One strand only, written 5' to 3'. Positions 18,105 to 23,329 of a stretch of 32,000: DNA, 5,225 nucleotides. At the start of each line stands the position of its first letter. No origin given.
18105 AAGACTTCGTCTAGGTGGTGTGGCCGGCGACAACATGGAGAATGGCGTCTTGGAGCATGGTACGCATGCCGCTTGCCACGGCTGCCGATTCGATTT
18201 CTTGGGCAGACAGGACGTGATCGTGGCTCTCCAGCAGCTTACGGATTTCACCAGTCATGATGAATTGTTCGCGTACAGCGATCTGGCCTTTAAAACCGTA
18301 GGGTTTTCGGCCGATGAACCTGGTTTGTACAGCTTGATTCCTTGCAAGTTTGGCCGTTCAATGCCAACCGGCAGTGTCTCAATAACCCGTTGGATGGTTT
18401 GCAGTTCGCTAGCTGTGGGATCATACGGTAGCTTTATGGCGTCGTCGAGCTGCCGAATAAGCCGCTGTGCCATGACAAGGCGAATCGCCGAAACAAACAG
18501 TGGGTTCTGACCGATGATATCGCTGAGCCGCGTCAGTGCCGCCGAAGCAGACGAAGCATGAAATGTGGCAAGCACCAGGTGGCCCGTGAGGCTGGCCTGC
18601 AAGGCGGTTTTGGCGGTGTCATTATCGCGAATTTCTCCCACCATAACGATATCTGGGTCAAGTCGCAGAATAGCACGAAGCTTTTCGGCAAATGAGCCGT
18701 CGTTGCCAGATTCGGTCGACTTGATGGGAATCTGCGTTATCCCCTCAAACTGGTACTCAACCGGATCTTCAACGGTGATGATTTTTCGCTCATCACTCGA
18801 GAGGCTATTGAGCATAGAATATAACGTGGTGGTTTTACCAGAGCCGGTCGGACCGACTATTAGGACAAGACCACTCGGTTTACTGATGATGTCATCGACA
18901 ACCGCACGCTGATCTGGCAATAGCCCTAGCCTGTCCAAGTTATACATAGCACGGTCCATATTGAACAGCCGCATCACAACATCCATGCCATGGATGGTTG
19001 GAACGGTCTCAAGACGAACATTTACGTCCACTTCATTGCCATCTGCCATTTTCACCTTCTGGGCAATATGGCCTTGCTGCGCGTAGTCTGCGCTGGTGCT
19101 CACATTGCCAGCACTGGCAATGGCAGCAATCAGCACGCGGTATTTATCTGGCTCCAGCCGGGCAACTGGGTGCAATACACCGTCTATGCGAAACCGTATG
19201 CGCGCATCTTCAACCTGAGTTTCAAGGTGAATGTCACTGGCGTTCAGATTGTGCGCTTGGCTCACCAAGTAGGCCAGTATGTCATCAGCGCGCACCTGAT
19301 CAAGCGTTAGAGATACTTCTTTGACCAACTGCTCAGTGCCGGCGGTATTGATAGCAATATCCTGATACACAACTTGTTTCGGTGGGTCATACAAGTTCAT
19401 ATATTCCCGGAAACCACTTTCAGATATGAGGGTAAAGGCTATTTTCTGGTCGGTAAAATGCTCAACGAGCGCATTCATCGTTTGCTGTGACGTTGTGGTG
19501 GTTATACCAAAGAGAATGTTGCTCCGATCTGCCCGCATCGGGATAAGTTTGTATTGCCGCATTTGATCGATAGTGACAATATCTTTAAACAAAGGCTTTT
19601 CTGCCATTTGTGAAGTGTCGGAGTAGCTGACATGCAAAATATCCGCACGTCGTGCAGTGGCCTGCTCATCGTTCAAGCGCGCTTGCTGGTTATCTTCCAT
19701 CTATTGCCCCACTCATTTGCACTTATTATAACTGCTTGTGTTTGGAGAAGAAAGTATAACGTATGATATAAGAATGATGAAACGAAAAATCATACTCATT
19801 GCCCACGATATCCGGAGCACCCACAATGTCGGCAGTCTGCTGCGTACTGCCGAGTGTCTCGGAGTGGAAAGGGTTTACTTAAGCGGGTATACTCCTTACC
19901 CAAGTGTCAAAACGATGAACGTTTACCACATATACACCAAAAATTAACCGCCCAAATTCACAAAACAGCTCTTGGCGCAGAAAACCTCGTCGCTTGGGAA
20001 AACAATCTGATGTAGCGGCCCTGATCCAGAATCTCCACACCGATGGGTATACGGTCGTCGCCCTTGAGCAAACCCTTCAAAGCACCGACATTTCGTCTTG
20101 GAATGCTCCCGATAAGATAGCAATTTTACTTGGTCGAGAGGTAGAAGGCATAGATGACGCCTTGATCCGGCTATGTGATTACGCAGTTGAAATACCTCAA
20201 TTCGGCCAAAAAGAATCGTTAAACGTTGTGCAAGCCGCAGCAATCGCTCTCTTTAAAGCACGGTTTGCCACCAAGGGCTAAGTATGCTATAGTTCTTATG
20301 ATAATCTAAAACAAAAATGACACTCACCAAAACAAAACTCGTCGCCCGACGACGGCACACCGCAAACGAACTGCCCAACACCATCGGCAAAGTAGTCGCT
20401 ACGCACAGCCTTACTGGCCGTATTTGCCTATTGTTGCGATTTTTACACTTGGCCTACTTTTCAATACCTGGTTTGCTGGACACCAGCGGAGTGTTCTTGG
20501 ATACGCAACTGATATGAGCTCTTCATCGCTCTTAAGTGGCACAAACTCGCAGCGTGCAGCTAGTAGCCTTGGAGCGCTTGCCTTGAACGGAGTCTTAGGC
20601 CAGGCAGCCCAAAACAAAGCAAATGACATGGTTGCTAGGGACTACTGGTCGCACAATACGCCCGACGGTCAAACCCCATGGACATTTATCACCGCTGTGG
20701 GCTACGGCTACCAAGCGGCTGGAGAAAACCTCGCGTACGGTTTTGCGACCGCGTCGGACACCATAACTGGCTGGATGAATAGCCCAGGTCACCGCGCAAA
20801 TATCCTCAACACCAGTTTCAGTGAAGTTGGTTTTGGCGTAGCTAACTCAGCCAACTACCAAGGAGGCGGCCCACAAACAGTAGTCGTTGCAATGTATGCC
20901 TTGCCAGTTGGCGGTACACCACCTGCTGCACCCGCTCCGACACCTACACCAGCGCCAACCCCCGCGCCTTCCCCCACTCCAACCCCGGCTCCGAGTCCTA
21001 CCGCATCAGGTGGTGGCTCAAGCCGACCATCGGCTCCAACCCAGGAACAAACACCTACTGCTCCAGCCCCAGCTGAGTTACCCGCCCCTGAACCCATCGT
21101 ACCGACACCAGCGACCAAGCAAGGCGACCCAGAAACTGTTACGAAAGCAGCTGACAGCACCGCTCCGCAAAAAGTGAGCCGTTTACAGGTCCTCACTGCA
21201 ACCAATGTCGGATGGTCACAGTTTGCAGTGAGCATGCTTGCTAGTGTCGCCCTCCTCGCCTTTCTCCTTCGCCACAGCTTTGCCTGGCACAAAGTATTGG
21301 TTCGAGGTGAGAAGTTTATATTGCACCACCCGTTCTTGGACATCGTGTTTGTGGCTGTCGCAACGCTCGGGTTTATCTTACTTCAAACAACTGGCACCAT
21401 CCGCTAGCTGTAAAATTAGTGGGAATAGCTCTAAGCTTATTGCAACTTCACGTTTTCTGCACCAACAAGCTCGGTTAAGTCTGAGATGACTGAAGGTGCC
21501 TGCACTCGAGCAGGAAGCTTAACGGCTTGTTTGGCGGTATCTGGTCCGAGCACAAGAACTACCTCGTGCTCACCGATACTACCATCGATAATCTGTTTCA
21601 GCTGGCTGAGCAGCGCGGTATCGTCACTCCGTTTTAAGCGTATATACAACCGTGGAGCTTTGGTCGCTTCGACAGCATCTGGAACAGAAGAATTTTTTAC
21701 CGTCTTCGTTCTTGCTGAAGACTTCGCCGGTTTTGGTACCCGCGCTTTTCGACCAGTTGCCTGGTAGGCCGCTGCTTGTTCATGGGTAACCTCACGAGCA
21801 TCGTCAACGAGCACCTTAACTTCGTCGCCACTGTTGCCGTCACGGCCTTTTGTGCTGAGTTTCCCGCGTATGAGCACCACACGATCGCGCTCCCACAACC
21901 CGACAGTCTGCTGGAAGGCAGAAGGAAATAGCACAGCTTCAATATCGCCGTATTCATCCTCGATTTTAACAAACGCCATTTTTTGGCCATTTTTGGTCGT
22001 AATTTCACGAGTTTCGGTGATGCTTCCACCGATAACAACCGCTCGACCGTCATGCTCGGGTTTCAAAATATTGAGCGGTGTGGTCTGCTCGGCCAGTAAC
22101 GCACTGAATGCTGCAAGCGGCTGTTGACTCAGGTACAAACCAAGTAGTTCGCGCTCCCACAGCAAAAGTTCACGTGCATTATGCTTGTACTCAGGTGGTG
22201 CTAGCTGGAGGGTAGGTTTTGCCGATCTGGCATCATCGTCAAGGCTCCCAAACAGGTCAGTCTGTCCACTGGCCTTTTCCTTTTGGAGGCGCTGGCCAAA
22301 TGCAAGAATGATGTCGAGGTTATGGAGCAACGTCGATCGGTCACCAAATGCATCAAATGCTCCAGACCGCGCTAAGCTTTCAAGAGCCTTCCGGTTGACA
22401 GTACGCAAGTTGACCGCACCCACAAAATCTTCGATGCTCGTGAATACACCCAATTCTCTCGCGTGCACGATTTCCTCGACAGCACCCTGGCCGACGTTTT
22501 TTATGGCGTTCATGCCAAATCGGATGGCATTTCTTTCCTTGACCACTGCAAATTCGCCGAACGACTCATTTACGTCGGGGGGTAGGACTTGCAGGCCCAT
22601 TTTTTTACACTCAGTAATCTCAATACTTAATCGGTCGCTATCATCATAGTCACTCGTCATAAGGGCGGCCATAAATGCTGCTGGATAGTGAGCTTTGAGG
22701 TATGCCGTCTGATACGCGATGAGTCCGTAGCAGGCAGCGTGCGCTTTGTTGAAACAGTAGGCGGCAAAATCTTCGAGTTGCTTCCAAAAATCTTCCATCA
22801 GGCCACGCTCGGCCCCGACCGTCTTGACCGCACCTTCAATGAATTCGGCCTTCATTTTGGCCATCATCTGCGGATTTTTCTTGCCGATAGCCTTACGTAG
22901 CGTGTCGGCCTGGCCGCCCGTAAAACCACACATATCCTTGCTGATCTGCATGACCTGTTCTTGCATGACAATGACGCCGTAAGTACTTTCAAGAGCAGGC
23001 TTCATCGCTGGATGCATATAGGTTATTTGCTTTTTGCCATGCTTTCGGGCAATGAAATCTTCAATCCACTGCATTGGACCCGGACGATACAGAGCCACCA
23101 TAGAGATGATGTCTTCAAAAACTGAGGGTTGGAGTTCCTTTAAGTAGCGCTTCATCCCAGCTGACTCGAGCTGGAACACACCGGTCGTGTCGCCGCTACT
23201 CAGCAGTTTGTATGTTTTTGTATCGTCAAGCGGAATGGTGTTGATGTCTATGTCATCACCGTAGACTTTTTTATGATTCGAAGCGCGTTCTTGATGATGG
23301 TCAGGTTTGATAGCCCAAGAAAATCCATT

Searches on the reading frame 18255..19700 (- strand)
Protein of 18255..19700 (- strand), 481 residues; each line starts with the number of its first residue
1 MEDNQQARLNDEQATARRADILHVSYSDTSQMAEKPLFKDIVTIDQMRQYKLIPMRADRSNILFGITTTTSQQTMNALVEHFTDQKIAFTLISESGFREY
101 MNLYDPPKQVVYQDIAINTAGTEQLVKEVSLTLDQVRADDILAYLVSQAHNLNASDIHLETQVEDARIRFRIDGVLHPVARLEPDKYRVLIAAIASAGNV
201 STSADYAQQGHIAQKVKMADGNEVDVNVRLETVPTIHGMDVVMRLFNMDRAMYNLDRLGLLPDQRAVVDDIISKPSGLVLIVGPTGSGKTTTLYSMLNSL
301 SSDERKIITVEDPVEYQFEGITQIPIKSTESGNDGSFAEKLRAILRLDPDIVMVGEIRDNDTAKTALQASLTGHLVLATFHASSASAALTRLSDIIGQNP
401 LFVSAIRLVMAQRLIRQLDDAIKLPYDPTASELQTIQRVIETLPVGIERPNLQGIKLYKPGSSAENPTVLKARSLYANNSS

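Call 13: search_protein_families(library=pfam, proteins=[window:18255-19700:-], max_evalue=0.01)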
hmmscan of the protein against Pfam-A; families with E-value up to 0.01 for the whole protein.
window:18255-19700:- (481 aa): 20 families
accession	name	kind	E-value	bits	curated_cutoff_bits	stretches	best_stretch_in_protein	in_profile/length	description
PF00437.27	T2SSE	-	1.2e-81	274.7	24.9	1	142-424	12-287/370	Type II/IV secretion system protein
PF13604.12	AAA_30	-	1.7e-05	25.1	27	1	261-308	3-50/191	AAA domain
PF20720.3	nSTAND3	-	8.3e-05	22.8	27.2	1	276-315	17-56/155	Novel STAND NTPase 3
PF13401.12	AAA_22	-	9.4e-05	23.2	27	1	276-316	5-45/130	AAA domain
PF13191.12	AAA_16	-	0.00016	22.6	32.6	1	275-314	24-61/167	AAA ATPase domain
PF01580.24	FtsK_SpoIIIE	-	0.0003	20.8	24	1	266-302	30-65/221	FtsK/SpoIIIE family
PF13476.12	AAA_23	-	0.00035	21.7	27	1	276-302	19-45/201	AAA domain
PF12775.13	AAA_7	-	0.0004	20.4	25.8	1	278-310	35-67/181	P-loop containing dynein motor region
PF25199.1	nSTAND_NTPase5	-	0.00043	20.6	34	1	268-316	29-82/145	Novel STAND NTPase 5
PF04851.21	ResIII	-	0.00088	19.7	22.5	1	260-310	4-59/164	Type III restriction enzyme, res subunit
PF00005.33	ABC_tran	-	0.0017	19.4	25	1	276-315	11-50/137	ABC transporter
PF13086.12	AAA_11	-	0.0017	18.6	27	1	263-302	5-43/257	AAA domain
PF00448.28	SRP54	-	0.0043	17.2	22.7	0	278-308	3-33/196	SRP54-type protein, GTPase domain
PF00270.35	DEAD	-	0.0046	17.1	26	1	262-305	2-46/167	DEAD/DEAH box helicase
PF01935.23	DUF87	-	0.005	17.4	23.2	0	279-307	26-55/220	Helicase HerA, central domain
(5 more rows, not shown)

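Call 36: find_homologous_proteins(query=window:18255-19700:-, max_evalue=1e-100)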
Query window:18255-19700:- (481 aa): 4102 proteins with E <= 1e-100 among 8000 candidates; the best 120 are listed.
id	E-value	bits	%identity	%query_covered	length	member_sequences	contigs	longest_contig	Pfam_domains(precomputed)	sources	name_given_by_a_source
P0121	3.9e-281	950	92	98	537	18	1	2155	PF00437.27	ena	-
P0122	9.2e-264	893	86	97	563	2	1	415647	PF00437.27,PF13604.13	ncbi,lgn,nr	ncbi:hypothetical protein CSA80_00695 [Candidatus Saccharibacteria bacterium]|nr:MAG: hypothetical p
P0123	5.8e-260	880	85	98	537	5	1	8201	PF00437.27,PF13604.13,PF25199.2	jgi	jgi:type II secretory ATPase GspE/PulE/Tfp pilus assembly ATPase PilB-like protein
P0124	2.5e-254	862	83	98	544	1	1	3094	PF00437.27,PF13604.13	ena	-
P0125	5.4e-253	857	83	98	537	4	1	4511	PF00437.27,PF13604.13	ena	-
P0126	3.2e-252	855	82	98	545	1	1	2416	PF00437.27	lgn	-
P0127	3.2e-251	852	83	96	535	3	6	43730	PF00437.27,PF13604.13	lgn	-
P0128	4.8e-251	851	82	98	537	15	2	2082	PF00437.27,PF13604.13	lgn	-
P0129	8.6e-251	850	83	97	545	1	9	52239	PF00437.27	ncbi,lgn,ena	-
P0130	1.4e-250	849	82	98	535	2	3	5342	PF00437.27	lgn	-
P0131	1.3e-249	846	82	97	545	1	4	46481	PF00437.27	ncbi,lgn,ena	-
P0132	3.3e-249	845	82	97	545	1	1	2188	PF00437.27,PF13604.13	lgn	-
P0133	1.3e-247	840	82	97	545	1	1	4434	PF00437.27,PF13604.13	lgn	-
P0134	2.5e-247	839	81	98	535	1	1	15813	PF00437.27,PF13604.13,PF20720.4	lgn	-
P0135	8.7e-247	837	81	96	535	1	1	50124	PF00437.27,PF13604.13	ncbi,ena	-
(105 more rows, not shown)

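Call 37: find_encoding_contigs(protein=P0122, flank=10000, max_places=2)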
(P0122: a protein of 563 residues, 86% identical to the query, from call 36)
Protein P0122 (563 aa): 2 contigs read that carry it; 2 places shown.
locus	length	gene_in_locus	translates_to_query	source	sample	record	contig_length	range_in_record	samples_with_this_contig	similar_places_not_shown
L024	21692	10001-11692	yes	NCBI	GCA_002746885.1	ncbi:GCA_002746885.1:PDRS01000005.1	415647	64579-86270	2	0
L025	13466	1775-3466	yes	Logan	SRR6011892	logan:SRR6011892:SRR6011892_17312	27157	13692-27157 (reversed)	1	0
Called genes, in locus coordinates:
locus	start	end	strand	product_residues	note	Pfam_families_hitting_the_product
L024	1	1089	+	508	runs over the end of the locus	PF02934:GatB_N, PF02637:GatB_Yqey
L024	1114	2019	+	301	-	PF00483:NTP_transferase, PF01128:IspD (faint), PF12804:NTP_transf_3 (weak)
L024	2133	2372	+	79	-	-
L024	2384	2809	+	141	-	PF12732:YtxH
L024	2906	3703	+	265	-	-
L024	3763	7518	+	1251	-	PF02811:PHP, PF07733:DNA_pol3_alpha, PF17657:DNA_pol3_finger, PF14579:HHH_6, PF01336:tRNA_anti-codon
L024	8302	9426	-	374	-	-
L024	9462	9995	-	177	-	PF00588:SpoU_methylase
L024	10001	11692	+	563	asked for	PF13604:AAA_30 (faint), PF00437:T2SSE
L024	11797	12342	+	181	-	PF01245:Ribosomal_L19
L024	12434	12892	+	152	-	PF09997:DUF2238 (weak)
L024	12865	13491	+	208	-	PF01351:RNase_HII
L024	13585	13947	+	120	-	PF02021:UPF0102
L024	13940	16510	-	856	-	PF17900:Peptidase_M1_N, PF01433:Peptidase_M1, PF11838:ERAP1_C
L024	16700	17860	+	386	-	PF08529:NusA_N, PF13184:KH_NusA_1st, PF07650:KH_2 (weak), PF26594:KH_NusA_2nd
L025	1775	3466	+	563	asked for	PF13604:AAA_30 (faint), PF00437:T2SSE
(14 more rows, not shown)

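Call 38: find_encoding_contigs(protein=P0123, flank=10000, max_places=3)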
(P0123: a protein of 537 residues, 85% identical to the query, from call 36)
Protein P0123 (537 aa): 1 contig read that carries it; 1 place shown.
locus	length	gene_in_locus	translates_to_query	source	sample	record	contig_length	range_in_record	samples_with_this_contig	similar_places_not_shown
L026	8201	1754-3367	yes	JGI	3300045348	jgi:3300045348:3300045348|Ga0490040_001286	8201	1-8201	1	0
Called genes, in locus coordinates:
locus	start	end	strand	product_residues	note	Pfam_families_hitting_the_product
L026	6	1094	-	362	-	PF00188:CAP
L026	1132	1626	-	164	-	PF00588:SpoU_methylase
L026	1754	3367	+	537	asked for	PF00437:T2SSE, PF13604:AAA_30 (weak), PF25199:nSTAND_NTPase5 (faint)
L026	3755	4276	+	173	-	PF01245:Ribosomal_L19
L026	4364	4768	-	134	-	-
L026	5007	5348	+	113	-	PF09997:DUF2238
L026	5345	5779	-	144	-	-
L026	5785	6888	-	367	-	-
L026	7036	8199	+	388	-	?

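Call 39: find_encoding_contigs(protein=P0127, flank=10000, max_places=3)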
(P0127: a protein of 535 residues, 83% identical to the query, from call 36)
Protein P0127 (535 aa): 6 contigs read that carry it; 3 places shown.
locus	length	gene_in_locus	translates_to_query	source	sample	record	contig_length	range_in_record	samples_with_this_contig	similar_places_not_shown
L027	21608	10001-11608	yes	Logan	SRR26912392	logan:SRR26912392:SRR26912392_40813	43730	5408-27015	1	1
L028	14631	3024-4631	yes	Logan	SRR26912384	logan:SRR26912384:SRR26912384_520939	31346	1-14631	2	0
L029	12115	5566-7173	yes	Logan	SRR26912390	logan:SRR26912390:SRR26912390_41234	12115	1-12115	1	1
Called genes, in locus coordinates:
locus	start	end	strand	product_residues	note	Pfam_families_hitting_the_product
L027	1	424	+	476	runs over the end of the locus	PF01425:Amidase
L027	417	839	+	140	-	-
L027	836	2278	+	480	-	PF02934:GatB_N, PF02637:GatB_Yqey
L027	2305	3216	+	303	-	PF00483:NTP_transferase, PF12804:NTP_transf_3 (weak)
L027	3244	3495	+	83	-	-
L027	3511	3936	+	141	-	PF12732:YtxH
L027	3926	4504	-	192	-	PF00293:NUDIX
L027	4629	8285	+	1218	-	PF02811:PHP, PF07733:DNA_pol3_alpha, PF17657:DNA_pol3_finger, PF14579:HHH_6, PF01336:tRNA_anti-codon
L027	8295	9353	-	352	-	PF00188:CAP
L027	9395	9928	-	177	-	PF00588:SpoU_methylase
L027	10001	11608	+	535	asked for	PF00437:T2SSE, PF13604:AAA_30 (faint)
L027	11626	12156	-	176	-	-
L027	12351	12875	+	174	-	PF01245:Ribosomal_L19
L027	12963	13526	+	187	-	PF01351:RNase_HII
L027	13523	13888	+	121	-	PF02021:UPF0102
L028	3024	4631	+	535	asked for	PF00437:T2SSE, PF13604:AAA_30 (faint)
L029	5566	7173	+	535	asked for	PF00437:T2SSE, PF13604:AAA_30 (faint)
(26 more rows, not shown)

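Call 40: find_encoding_contigs(protein=P0121, flank=10000, max_places=6)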
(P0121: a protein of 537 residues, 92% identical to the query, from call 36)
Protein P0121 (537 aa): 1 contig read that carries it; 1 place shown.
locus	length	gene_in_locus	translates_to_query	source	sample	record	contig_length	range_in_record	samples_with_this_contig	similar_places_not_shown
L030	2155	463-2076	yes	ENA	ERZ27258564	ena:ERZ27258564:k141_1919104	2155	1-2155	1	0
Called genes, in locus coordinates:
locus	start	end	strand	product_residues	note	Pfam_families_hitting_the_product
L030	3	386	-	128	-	?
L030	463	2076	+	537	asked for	PF00437:T2SSE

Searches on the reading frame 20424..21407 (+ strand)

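Call 35: search_protein_families(library=pfam, proteins=[window:20424-21407:+], max_evalue=0.0001)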
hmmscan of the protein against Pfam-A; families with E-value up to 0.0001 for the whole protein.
window:20424-21407:+ (327 aa): 1 family
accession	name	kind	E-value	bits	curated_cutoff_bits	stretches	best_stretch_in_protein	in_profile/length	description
PF00188.32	CAP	-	2.7e-21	77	21.1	1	40-157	4-116/117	Cysteine-rich secretory protein family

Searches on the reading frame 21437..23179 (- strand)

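Call 35: search_protein_families(library=pfam, proteins=[window:21437-23179:-], max_evalue=0.0001)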
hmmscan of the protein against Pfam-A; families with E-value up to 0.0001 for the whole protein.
window:21437-23179:- (580 aa): 3 families
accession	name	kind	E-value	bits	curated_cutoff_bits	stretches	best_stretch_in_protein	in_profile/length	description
PF17657.6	DNA_pol3_finger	-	1.5e-47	161.4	22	1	2-119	45-164/166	Bacterial DNA polymerase III alpha subunit finger domain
PF14579.12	HHH_6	-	3.4e-27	94.9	25.6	1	195-283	1-89/90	Helix-hairpin-helix motif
PF01336.31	tRNA_anti-codon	-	1.6e-11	44.4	27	1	381-462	1-73/75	OB-fold nucleic acid binding domain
